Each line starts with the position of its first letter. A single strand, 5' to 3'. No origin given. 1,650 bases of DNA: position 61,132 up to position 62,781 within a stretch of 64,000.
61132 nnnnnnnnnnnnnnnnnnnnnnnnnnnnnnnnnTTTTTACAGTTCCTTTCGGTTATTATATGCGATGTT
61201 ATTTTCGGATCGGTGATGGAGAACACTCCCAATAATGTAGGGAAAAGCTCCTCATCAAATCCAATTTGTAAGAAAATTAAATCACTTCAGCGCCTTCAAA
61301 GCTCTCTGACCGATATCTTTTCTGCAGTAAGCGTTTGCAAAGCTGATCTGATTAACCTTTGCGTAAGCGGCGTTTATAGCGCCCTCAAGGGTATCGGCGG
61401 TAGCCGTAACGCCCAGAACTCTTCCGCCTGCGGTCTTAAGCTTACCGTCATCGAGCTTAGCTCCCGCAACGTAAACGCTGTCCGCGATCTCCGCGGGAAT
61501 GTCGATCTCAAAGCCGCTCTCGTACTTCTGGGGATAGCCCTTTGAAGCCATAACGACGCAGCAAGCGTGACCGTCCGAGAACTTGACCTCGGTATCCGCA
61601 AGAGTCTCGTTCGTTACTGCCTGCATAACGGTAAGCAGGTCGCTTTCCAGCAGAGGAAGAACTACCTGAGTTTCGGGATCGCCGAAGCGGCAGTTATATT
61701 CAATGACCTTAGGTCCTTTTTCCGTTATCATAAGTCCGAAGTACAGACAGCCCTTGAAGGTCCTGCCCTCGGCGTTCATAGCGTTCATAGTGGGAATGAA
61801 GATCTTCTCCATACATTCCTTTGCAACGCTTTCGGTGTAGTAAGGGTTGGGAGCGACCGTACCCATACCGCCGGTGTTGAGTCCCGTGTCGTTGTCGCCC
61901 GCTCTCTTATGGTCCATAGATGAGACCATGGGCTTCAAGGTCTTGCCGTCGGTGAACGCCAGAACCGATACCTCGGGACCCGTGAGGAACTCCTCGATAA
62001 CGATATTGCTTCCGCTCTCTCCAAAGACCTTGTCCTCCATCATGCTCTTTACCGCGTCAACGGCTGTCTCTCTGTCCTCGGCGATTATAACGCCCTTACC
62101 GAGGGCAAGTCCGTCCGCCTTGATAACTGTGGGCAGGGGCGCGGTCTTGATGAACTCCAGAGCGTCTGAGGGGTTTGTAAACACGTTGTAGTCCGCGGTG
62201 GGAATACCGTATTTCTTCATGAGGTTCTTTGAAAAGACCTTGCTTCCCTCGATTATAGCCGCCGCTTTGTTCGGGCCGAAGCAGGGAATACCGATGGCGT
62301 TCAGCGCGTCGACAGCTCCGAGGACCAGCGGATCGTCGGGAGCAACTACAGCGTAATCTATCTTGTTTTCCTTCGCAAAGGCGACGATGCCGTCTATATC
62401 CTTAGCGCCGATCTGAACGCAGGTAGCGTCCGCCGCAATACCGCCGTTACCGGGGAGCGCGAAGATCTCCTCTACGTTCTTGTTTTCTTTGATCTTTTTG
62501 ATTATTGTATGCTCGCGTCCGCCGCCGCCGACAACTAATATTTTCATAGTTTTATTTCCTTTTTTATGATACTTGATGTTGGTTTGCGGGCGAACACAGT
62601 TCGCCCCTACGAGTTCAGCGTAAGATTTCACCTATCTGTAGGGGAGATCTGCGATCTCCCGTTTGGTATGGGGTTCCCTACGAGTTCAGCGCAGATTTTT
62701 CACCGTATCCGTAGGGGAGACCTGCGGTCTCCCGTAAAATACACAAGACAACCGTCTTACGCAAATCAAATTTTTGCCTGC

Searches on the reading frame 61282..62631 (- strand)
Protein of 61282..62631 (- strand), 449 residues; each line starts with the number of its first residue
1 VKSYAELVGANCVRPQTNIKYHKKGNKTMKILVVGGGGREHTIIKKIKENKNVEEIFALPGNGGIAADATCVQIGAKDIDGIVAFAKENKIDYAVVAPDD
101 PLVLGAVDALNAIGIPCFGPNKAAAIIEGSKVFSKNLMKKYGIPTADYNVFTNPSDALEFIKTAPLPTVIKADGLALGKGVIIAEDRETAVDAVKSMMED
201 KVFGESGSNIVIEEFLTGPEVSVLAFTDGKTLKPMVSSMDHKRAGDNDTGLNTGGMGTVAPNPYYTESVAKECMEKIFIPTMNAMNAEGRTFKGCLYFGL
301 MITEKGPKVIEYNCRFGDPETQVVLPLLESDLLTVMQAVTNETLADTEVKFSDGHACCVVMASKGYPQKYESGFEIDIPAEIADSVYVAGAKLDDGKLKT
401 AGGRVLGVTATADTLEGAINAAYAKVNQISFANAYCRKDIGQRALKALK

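Call 5: search_protein_families(library=pfam, proteins=[window:61282-62631:-], max_evalue=0.001)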
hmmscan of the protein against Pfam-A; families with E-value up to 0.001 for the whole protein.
window:61282-62631:- (449 aa): 9 families
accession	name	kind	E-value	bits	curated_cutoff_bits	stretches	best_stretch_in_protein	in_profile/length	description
PF01071.24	GARS_A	-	2.6e-79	266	27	1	129-321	1-194/194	Phosphoribosylglycinamide synthetase, ATP-grasp (A) domain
PF02844.21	GARS_N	-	8.1e-36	123.2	29.5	1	29-128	1-100/100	Phosphoribosylglycinamide synthetase, N domain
PF02843.22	GARS_C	-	1.7e-29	102.4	34.8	1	356-443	1-92/92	Phosphoribosylglycinamide synthetase, C domain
PF02786.22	CPSase_L_D2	-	1.9e-06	28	19.8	1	131-315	2-179/211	Carbamoyl-phosphate synthase L chain, ATP binding domain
PF02222.28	ATP-grasp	-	1.9e-05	24.8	27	1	137-225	2-86/179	ATP-grasp domain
PF08443.16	RimK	-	8.7e-05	22.6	21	1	131-198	4-72/188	RimK-like ATP-grasp domain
PF13535.11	ATP-grasp_4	-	0.0002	21.5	27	1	165-249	2-94/160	ATP-grasp domain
PF08442.15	ATP-grasp_2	-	0.00059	19.9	29.5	0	134-207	7-92/202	ATP-grasp domain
PF02655.19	ATP-grasp_3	-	0.00082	19.9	23.2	0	169-317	35-158/160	ATP-grasp domain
